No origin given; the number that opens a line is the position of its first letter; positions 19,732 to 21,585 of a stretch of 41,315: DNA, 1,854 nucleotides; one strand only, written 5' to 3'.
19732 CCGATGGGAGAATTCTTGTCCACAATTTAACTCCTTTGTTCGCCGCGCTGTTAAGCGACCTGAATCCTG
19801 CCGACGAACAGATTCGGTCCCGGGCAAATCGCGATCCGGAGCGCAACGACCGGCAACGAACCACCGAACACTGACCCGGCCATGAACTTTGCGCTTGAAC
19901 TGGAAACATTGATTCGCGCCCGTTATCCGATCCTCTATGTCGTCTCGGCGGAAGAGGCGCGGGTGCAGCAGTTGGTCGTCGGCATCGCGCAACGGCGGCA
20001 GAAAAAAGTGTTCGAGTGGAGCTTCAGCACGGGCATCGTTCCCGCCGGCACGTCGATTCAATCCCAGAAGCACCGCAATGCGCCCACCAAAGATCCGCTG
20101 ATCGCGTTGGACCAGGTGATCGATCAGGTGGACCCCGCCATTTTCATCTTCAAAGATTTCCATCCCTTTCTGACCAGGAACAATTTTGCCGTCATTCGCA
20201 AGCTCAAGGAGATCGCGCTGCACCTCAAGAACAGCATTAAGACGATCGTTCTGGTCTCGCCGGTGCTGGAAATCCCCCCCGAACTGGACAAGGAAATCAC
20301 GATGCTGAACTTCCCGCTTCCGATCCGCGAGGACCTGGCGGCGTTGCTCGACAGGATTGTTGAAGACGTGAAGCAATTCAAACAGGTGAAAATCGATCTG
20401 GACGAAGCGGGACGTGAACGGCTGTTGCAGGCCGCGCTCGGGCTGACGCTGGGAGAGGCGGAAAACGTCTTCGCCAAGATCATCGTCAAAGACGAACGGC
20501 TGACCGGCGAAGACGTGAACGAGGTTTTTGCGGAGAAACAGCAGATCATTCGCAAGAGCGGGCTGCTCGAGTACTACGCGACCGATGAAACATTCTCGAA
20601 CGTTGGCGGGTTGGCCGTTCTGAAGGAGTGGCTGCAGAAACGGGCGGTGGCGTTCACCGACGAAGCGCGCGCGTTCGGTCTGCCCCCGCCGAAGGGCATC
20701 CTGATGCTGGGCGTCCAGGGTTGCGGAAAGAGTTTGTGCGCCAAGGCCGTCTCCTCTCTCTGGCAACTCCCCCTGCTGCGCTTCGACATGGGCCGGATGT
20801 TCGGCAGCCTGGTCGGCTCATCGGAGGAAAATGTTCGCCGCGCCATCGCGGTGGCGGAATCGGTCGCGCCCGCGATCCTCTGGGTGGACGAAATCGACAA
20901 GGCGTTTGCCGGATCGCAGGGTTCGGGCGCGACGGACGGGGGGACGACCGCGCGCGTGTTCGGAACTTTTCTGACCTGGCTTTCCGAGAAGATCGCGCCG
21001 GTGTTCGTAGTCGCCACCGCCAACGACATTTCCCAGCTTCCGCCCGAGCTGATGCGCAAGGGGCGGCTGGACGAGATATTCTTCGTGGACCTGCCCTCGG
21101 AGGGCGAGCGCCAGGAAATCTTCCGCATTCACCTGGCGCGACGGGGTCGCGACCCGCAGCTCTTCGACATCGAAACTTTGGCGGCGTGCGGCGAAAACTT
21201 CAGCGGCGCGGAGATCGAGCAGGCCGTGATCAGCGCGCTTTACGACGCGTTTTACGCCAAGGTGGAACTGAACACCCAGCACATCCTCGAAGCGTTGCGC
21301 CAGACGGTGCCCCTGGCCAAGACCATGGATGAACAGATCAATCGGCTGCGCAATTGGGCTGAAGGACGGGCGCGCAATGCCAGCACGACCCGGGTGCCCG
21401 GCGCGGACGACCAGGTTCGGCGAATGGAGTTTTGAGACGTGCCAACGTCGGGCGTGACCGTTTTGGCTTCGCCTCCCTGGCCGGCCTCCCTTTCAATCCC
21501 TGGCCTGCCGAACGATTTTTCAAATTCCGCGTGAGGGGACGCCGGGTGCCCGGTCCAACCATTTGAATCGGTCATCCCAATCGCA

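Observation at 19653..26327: Eight-gene same-strand cluster: Ycf46-like AAA+ ATPase, DUF2997-like protein, dead signal-peptidase membrane protein, TPR, orphan PilT and membrane TPR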

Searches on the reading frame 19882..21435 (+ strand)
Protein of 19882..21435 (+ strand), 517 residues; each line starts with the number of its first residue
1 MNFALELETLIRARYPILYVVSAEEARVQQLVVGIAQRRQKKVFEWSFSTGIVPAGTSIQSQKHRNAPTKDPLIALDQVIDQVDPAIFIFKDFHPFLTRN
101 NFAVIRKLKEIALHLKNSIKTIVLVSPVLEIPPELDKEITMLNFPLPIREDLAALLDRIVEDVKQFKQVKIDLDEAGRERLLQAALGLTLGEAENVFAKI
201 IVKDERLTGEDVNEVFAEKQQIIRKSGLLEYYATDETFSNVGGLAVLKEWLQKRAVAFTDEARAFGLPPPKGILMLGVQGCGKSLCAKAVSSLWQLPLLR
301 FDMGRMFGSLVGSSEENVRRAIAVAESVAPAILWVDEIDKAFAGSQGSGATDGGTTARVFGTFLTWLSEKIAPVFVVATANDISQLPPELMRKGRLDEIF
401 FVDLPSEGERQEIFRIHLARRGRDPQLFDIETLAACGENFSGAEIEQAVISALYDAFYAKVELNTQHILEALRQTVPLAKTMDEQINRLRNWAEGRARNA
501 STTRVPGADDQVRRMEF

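Call 3: search_protein_families(library=pfam, proteins=[window:19882-21435:+], max_evalue=0.1)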
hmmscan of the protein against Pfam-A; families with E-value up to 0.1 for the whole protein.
window:19882-21435:+ (517 aa): 3 families
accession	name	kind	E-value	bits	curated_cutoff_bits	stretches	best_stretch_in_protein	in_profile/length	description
PF00004.35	AAA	-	6.9e-26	91.7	21.2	1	273-403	1-130/131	ATPase family associated with various cellular activities (AAA)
PF17862.7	AAA_lid_3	-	0.0057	16.7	27.2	1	428-459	2-33/45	AAA+ lid domain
PF07724.20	AAA_2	-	0.06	13.8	27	0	273-343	6-89/166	AAA domain (Cdc48 subfamily)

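Call 4: search_protein_families(library=ncbifam, proteins=[window:19882-21435:+], max_evalue=0.1)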
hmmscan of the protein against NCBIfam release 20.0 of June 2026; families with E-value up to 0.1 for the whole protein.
window:19882-21435:+ (517 aa): 12 families
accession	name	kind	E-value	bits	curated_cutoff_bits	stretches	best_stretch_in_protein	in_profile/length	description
TIGR01243.1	CDC48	subfamily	1.6e-29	102.8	802.65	1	192-472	409-688/733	CDC48 family AAA ATPase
NF003069.1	PRK03992.1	subfamily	2.2e-26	92.9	500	1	234-469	126-366/379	proteasome-activating nucleotidase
TIGR01242.2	TIGR01242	subfamily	9.3e-26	90.7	500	1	235-472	110-352/362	proteasome-activating nucleotidase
TIGR01241.2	FtsH_fam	equivalog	1.3e-21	77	600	1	234-474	157-401/598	ATP-dependent zinc metalloprotease FtsH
NF047747.1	PrtsmActNtasePan2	equivalog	6.5e-19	68.4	700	1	260-452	175-368/397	proteasome-activating nucleotidase Pan2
NF008004.0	PRK10733.1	equivalog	7.3e-19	67.2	1008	1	237-454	150-371/644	ATP-dependent zinc metalloprotease FtsH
NF042959.1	IteA_antiphage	equivalog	9.5e-19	67.8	510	1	256-494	111-348/367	anti-phage ATPase IteA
NF047748.1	PrtsmActNtasePan1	equivalog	1.3e-18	67.2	750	1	262-450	174-363/405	proteasome-activating nucleotidase Pan1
NF041006.2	cell_div_CdvC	equivalog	5.9e-17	61.6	650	1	236-453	100-319/370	cell division protein CdvC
TIGR03689.1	pup_AAA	equivalog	1.7e-14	53.5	504.75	1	229-462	172-415/512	proteasome ATPase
NF003745.1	PRK05342.1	equivalog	0.0095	14.8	359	1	273-341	112-186/418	ATP-dependent Clp protease ATP-binding subunit ClpX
TIGR00390.1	hslU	equivalog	0.02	13.8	362.45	0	270-302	47-79/441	ATP-dependent protease ATPase subunit HslU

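Call 6: search_protein_families(library=padloc, proteins=[window:19882-21435:+], max_evalue=0.01)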
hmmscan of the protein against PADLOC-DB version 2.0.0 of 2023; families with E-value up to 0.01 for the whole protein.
window:19882-21435:+ (517 aa): 5 families
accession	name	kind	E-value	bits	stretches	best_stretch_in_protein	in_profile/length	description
PDLC02196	IetA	-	3.8e-21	74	1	258-494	110-345/374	-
PDLC02195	IetA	-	3.3e-15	54.3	1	259-484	126-343/395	-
PDLC04232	IetA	-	6.3e-09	33.7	1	262-468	108-308/330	-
PDLC04231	IetA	-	2.8e-06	25.3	1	259-384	106-228/262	-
PDLC00914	TRIP13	-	0.00018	19.1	1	308-480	122-297/302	TRIP13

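Call 25: search_solved_structures(query=window:19882-21435:+, max_evalue=0.001)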
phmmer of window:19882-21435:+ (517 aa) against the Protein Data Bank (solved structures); distinct sequences matched with E-value up to 0.001: 268 (the best 60 are shown).
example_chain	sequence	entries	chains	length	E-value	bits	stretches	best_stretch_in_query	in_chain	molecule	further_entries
6oaa_B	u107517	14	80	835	2.7e-53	184.7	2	234-470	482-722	Cell division control protein 48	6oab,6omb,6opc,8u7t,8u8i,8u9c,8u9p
8dar_A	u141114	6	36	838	2.7e-53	184.7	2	234-470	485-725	Cell division control protein 48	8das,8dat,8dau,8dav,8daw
6oa9_A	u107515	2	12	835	7e-53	183.4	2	234-470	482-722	Cell division control protein 48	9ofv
7wub_D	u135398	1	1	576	3.6e-51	177.7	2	236-485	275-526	Transitional endoplasmic reticulum ATPase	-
6mck_A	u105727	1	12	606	5.7e-51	177.1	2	235-485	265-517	Transitional endoplasmic reticulum ATPase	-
7rlj_A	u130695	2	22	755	8.5e-51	176.5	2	236-485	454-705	Transitional endoplasmic reticulum ATPase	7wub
8yka_A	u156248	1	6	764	8.9e-51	176.4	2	236-485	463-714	Transitional endoplasmic reticulum ATPase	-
7y4w_A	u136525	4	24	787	9.8e-51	176.3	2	236-485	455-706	Transitional endoplasmic reticulum ATPase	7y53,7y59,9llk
1r7r_A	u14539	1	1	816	1e-50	176.3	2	235-485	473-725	Transitional endoplasmic reticulum ATPase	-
7bp9_A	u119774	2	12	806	1.1e-50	176.1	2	236-485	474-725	Transitional endoplasmic reticulum ATPase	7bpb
7bp8_A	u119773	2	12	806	1.1e-50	176.1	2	236-485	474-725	Transitional endoplasmic reticulum ATPase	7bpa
10qq_A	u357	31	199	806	1.1e-50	176.1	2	236-485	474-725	Transitional endoplasmic reticulum ATPase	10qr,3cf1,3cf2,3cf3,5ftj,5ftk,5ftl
7l5w_A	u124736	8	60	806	1.1e-50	176.1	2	236-485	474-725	Transitional endoplasmic reticulum ATPase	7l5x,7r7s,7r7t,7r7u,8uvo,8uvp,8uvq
7k57_A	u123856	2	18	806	1.1e-50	176.1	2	236-485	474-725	Transitional endoplasmic reticulum ATPase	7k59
5ifw_B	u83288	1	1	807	1.1e-50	176.1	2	236-485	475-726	Transitional endoplasmic reticulum ATPase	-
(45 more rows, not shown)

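Call 73: list_cluster_members(proteins=[window:19882-21435:+, window:21604-22077:+, window:22081-22281:+, window:23196-23987:+, window:23984-25051:+, window:25101-26327:+, window:19653-19874:+, window:26317-26712:-])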
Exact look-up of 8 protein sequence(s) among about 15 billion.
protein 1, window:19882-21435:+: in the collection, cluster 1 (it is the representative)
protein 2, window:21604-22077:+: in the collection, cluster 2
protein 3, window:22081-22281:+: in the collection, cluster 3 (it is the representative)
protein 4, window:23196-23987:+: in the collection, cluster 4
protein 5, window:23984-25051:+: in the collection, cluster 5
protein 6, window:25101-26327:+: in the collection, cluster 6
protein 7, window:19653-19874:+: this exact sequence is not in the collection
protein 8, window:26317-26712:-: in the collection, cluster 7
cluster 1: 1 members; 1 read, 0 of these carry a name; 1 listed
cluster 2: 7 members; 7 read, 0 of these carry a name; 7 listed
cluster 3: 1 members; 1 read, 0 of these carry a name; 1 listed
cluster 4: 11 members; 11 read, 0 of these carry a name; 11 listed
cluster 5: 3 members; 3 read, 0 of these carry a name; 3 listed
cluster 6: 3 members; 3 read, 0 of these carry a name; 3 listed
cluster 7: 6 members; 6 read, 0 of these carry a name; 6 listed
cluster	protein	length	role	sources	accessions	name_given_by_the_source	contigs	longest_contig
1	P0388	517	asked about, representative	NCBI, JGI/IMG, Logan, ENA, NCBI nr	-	-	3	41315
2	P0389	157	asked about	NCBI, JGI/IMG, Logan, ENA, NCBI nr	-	-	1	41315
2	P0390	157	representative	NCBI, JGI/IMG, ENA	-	-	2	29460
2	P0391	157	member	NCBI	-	-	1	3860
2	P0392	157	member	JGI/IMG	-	-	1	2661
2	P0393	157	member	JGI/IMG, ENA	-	-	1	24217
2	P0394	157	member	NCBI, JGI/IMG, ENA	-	-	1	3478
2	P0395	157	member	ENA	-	-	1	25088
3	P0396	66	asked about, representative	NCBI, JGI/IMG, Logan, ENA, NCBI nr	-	-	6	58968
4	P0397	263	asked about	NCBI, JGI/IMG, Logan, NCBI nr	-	-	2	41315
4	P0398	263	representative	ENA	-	-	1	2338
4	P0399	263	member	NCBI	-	-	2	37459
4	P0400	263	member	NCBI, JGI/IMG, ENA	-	-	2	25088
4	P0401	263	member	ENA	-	-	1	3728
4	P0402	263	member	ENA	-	-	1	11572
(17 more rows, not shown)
